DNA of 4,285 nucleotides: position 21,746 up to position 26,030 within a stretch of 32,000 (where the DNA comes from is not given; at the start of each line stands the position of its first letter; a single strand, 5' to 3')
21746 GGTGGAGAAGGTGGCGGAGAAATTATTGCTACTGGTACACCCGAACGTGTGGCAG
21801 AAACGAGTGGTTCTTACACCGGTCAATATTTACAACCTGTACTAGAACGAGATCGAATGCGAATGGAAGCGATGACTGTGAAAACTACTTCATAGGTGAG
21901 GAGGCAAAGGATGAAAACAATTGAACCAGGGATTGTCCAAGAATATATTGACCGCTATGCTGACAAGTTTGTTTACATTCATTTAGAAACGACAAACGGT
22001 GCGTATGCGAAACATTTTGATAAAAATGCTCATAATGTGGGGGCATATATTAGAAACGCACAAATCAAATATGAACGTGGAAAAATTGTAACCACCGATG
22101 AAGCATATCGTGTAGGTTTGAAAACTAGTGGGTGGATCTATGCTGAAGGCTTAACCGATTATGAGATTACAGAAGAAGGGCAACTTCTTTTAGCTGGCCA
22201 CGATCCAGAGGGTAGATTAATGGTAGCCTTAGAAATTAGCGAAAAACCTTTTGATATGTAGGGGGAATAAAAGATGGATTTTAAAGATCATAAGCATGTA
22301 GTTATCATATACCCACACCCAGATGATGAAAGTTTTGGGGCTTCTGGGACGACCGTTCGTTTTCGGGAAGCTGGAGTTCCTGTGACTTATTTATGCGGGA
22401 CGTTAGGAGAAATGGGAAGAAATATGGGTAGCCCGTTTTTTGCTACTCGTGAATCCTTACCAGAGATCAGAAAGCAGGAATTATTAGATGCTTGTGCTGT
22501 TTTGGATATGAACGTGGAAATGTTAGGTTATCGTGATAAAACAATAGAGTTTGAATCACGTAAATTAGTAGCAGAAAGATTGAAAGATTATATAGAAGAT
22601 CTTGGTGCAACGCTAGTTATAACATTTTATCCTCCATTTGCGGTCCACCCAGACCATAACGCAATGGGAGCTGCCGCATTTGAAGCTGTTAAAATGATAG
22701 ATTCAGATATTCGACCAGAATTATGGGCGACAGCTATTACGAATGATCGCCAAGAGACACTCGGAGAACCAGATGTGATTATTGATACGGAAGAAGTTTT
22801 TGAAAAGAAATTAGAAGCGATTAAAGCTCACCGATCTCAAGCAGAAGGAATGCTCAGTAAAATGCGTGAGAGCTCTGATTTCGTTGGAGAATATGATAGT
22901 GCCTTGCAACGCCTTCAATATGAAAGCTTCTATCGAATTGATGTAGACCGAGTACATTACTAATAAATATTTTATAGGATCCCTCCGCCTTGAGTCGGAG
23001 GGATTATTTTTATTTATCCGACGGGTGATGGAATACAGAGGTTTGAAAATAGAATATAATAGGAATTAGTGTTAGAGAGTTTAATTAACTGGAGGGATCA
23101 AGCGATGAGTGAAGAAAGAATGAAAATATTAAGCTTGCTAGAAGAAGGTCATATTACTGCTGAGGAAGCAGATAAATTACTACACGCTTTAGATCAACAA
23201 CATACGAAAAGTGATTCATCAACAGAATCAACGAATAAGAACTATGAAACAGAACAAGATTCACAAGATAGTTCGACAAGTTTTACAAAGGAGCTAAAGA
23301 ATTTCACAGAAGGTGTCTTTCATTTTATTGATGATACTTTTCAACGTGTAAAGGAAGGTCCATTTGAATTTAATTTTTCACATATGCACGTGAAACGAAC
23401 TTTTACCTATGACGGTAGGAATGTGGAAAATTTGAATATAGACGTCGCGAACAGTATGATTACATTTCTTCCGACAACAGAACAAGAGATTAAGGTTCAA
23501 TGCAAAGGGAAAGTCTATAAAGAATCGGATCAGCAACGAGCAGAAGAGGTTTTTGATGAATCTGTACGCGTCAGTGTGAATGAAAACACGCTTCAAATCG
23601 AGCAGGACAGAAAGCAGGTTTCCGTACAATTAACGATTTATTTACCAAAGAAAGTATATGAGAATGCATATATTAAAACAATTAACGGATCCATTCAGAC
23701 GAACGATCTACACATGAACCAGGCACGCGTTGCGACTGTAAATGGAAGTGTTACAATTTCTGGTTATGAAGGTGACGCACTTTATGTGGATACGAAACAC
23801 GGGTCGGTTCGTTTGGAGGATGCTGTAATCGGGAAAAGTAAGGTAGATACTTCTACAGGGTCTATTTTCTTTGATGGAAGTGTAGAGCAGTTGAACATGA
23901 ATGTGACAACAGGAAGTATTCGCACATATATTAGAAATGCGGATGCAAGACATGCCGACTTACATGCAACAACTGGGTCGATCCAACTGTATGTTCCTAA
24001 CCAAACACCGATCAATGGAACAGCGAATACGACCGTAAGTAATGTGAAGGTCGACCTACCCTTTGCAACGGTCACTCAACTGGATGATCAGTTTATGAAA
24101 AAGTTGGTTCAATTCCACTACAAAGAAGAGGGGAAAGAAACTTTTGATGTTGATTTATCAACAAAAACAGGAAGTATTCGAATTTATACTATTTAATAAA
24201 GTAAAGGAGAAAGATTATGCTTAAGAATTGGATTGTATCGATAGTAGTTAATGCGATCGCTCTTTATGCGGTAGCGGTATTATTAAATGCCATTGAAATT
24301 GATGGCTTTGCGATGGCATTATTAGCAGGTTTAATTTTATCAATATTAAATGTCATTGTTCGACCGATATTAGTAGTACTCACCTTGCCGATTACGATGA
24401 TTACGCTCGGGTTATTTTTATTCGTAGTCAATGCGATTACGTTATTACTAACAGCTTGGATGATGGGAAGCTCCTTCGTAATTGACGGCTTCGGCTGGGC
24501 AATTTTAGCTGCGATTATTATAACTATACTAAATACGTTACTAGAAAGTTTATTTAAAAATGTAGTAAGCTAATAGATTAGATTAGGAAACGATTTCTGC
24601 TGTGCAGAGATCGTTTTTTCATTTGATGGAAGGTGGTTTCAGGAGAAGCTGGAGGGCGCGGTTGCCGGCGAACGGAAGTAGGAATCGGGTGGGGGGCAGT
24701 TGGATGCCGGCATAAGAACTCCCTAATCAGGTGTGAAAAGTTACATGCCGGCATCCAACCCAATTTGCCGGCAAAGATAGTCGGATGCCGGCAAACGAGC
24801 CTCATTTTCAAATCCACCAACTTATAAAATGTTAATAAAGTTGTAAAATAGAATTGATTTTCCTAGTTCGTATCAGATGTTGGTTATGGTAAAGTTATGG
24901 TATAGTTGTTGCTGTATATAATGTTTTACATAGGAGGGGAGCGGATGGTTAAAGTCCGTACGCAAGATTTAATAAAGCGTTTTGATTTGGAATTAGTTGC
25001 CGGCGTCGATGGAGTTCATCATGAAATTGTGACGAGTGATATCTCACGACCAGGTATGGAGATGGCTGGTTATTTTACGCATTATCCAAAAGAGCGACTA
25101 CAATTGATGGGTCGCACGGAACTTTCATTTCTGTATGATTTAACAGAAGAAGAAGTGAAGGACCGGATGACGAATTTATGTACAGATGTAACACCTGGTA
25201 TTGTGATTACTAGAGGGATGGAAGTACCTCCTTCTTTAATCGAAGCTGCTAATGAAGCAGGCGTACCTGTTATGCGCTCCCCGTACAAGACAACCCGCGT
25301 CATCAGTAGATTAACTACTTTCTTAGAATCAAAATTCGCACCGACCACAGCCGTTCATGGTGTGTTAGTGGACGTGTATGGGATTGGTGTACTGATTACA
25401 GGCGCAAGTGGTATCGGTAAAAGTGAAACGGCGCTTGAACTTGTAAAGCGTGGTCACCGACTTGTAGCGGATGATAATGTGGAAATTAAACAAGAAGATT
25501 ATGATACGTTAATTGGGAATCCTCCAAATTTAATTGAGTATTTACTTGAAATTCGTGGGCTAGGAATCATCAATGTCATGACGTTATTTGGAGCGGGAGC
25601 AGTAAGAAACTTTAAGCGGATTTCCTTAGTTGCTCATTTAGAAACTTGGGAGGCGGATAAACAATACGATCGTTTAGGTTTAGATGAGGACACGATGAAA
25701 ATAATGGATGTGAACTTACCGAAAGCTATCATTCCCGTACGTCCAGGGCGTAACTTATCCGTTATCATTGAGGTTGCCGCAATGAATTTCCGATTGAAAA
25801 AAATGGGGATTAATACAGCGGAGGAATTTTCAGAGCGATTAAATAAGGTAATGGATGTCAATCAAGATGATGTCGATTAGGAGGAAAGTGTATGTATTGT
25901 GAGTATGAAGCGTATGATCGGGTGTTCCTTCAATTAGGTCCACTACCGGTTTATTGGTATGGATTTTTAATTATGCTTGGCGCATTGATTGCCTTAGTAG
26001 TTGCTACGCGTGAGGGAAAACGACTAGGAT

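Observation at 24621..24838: GC-rich non-coding island with five helically phased TGCCGGC(A/G) palindromes between yvlD and hprK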

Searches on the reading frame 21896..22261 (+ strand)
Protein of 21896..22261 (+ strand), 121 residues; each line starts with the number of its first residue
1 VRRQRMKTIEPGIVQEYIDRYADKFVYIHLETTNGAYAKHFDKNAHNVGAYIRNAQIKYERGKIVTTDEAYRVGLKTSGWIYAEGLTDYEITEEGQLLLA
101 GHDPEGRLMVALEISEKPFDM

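Call 91: search_protein_families(library=pfam, proteins=[window:21896-22261:+], max_evalue=0.00001)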
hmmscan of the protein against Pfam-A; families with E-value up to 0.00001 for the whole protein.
window:21896-22261:+ (121 aa): 1 family
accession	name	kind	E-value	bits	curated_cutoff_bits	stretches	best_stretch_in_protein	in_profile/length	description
PF08830.15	DUF1806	-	1.1e-47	161.1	27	1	9-119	2-112/112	Protein of unknown function (DUF1806)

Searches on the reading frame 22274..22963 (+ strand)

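Call 91: search_protein_families(library=pfam, proteins=[window:22274-22963:+], max_evalue=0.00001)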
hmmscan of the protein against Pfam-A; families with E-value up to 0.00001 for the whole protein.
window:22274-22963:+ (229 aa): 1 family
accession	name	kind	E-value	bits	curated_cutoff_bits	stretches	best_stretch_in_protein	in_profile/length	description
PF02585.22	PIG-L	-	6.5e-27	95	28.2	1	11-138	2-128/129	GlcNAc-PI de-N-acetylase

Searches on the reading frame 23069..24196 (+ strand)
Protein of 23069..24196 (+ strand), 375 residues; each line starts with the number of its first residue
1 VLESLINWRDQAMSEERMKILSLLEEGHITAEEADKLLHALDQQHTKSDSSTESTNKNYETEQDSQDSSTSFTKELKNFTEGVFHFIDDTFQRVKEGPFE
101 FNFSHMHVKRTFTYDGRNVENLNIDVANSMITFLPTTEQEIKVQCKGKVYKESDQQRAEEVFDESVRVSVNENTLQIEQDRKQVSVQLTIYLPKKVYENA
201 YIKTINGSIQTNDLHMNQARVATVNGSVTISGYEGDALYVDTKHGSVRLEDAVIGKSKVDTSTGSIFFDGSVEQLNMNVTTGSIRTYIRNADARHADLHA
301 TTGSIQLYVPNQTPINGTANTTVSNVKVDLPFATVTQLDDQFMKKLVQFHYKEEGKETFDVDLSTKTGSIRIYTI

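Call 91: search_protein_families(library=pfam, proteins=[window:23069-24196:+], max_evalue=0.00001)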
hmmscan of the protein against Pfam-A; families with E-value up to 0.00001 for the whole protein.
window:23069-24196:+ (375 aa): 2 families
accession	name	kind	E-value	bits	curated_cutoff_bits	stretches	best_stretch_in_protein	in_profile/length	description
PF13349.12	DUF4097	-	5e-18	65.8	22.9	1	120-341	2-223/247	Toastrack DUF4097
PF22746.1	SHOCT-like_DUF2089-C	-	7.9e-09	35.3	27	1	15-42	1-28/32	SHOCT-like domain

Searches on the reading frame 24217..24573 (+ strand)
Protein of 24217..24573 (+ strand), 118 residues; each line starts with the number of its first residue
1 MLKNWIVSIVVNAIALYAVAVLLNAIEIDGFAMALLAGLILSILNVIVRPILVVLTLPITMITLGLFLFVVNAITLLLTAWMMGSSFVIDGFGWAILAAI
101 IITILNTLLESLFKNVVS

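Call 13: find_encoding_contigs(protein=window:24217-24573:+, flank=3000, max_places=10)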
Protein window:24217-24573:+ (118 aa): 1 contig read that carries it; 1 place shown.
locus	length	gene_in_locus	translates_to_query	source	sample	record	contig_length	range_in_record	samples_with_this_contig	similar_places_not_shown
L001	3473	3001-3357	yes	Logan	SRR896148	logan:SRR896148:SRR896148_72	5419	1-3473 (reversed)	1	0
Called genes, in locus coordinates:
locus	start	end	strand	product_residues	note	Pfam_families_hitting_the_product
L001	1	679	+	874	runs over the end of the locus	?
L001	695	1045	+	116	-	PF08830:DUF1806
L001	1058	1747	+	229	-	PF02585:PIG-L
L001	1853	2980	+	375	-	PF22746:SHOCT-like_DUF2089-C, PF13349:DUF4097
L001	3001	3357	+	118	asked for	PF04020:Phage_holin_4_2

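Call 91: search_protein_families(library=pfam, proteins=[window:24217-24573:+], max_evalue=0.00001)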
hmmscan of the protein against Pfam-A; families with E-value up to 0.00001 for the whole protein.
window:24217-24573:+ (118 aa): 1 family
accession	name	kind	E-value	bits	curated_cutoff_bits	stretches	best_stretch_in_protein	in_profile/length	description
PF04020.18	Phage_holin_4_2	-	1.8e-29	102.8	28.8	1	4-108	2-105/105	Mycobacterial 4 TMS phage holin, superfamily IV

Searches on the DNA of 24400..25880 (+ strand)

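Call 7: search_rna_families(source=window, start=24400, end=25100, threshold=evalue, max_evalue=10, show_alignments=3)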
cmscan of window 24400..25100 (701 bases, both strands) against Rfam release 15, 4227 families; matches with E-value up to 10: 7.
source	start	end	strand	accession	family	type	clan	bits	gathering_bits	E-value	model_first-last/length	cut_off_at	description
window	24532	24622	+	RF00515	PyrR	Cis-reg;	-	22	54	1.4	1-115/115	no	PyrR binding site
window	24825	24886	+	RF01190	snR50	Gene; snRNA; snoRNA; CD-box;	-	17.1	45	9.5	1-89/89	no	Small nucleolar RNA snR50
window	24761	24978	-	RF02763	IsrM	Gene; sRNA;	-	16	376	0.035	1-329/329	no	IsrM sRNA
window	24550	24617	+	RF02607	AbsR25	Gene; sRNA;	-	15.1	47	7.1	1-164/164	no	Acinetobacter sRNA 25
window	24691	24766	+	RF00661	mir-31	Gene; miRNA;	CL00133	13.2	51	9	1-83/83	no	mir-31 microRNA precursor family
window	24441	24486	+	RF00292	snoTBR5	Gene; snRNA; snoRNA; CD-box;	-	12.1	44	9.3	1-94/94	no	Small nucleolar RNA TBR5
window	24503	24605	+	RF02546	LSU_trypano_mito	Gene; rRNA;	CL00112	11.5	60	6.5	1-561/561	no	Trypanosomatid mitochondrial large subunit ribosomal RNA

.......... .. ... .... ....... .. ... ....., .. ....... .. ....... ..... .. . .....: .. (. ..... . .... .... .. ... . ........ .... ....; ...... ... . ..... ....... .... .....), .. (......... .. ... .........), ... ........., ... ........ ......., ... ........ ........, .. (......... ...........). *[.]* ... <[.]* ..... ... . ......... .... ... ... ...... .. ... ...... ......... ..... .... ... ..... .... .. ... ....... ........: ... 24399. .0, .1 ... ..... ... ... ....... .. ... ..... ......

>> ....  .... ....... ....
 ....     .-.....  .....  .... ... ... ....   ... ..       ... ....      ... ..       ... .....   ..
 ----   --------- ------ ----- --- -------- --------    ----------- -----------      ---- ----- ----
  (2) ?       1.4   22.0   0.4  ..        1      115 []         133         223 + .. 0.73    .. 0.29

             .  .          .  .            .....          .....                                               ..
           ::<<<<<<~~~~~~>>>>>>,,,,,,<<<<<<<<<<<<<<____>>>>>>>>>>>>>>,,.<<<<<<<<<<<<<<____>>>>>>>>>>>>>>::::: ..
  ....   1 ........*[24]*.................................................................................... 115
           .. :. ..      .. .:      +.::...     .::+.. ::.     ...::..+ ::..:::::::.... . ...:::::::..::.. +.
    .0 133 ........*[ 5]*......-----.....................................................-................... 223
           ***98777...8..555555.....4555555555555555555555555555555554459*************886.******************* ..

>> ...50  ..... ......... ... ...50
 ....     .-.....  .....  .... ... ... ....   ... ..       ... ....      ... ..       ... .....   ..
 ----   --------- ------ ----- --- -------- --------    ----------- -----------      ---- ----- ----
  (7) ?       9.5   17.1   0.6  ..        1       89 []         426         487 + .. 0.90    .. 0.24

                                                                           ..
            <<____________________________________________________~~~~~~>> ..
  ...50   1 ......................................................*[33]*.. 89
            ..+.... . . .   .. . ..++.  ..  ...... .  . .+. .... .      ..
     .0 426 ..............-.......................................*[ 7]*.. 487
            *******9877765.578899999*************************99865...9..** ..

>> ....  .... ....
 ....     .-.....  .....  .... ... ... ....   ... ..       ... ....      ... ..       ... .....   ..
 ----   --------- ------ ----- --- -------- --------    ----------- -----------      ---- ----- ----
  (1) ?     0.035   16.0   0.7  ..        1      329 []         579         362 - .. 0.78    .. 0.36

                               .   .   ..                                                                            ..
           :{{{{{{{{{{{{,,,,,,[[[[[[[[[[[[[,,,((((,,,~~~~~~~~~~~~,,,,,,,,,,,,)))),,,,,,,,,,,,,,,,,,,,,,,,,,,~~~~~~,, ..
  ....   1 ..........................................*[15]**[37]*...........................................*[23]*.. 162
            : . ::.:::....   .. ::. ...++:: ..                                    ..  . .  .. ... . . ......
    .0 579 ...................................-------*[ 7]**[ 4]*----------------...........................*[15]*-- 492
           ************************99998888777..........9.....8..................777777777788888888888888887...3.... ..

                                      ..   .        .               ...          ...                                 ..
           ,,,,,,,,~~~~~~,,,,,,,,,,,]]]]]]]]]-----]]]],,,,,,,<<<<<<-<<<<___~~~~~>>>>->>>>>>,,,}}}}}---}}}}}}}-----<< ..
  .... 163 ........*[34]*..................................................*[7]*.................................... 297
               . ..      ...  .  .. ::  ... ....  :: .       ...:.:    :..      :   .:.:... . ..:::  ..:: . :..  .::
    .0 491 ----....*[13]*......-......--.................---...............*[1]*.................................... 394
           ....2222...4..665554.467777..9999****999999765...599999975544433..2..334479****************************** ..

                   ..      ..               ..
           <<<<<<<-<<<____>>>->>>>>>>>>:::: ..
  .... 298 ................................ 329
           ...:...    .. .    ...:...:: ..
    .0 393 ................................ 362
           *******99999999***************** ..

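Call 62: search_rna_families(sources=[L121, L122, L178, L179], threshold=gathering)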
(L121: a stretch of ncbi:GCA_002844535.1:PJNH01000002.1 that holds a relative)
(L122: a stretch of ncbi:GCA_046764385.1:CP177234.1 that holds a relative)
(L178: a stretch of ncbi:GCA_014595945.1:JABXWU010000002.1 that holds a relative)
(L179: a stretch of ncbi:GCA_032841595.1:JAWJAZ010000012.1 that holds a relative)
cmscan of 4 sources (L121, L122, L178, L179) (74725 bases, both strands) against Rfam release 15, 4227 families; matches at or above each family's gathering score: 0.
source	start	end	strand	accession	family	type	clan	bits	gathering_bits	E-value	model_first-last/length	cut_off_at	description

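Call 66: search_dna_similar(query=window:24615-24840:+, collection=plasmids, mode=distant, max_evalue=1, max_rows=15)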
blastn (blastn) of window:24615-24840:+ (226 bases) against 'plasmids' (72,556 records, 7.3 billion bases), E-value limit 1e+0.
Records with a match: 4; places in all: 4; records where one place covers at least 80% of the query: 0.
Best place of each record, by identity: 80-90% 4.
By first word of the organism name: Sinorhizobium 4.
By predicted mobility (MOB-suite, as given by PLSDB): non-mobilizable 4.
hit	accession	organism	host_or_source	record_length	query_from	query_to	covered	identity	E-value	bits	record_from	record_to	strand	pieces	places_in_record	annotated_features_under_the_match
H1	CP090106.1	Sinorhizobium meliloti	Medicago,Cell culture,Plant nodule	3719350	28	59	14%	87.5%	7e-1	41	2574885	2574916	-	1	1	YcaO-like family protein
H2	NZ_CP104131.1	Sinorhizobium sp. K101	Phaseolus vulgaris,cell ...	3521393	28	59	14%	87.5%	7e-1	41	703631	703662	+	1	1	none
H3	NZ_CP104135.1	Sinorhizobium sp. C101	Phaseolus vulgaris,cell ...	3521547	28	59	14%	87.5%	7e-1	41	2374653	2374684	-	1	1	none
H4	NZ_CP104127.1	Sinorhizobium sp. M103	Phaseolus vulgaris,cell ...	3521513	28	59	14%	87.5%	7e-1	41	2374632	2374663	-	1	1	none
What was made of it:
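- Closest known: Plasmid iterons. Different: No rep gene is present, the setting is chromosomal housekeeping genes, and there is no similarity to any plasmid (call 66).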

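Call 67: search_dna_similar(query=window:24615-24840:+, collection=phages, mode=distant, max_evalue=1, max_rows=15)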
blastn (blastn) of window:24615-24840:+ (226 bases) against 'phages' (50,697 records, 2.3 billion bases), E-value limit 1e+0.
No match.
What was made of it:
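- There is no similarity to plasmids or phages (calls 66, 67).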

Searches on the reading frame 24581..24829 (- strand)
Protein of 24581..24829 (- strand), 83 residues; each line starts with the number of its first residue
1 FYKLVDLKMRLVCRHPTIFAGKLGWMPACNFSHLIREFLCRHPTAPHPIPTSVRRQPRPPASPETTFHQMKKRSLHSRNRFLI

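Call 28: find_homologous_proteins(query=window:24581-24829:-, max_evalue=1)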
Query window:24581-24829:-: 1 candidates shared short words with the query, none scored E <= 1.

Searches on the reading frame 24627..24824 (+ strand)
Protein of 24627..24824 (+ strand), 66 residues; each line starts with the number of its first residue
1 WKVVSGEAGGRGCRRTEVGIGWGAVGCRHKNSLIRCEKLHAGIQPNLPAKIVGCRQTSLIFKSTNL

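Call 36: search_protein_representatives(protein=window:24627-24824:+)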
Query: 66 residues. Proteins with E-value up to 0.001 (for the whole library): 0; up to 1e-10: 0; up to 1e-30: 0. The best 0 are listed.
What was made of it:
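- On Protein-coding gene: No homologue was found for either frame (calls 28, 36).
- Tried and rejected: Translations of both island ORFs were searched to catch spurious ORF calls in other copies; there were no hits (calls 28, 36).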
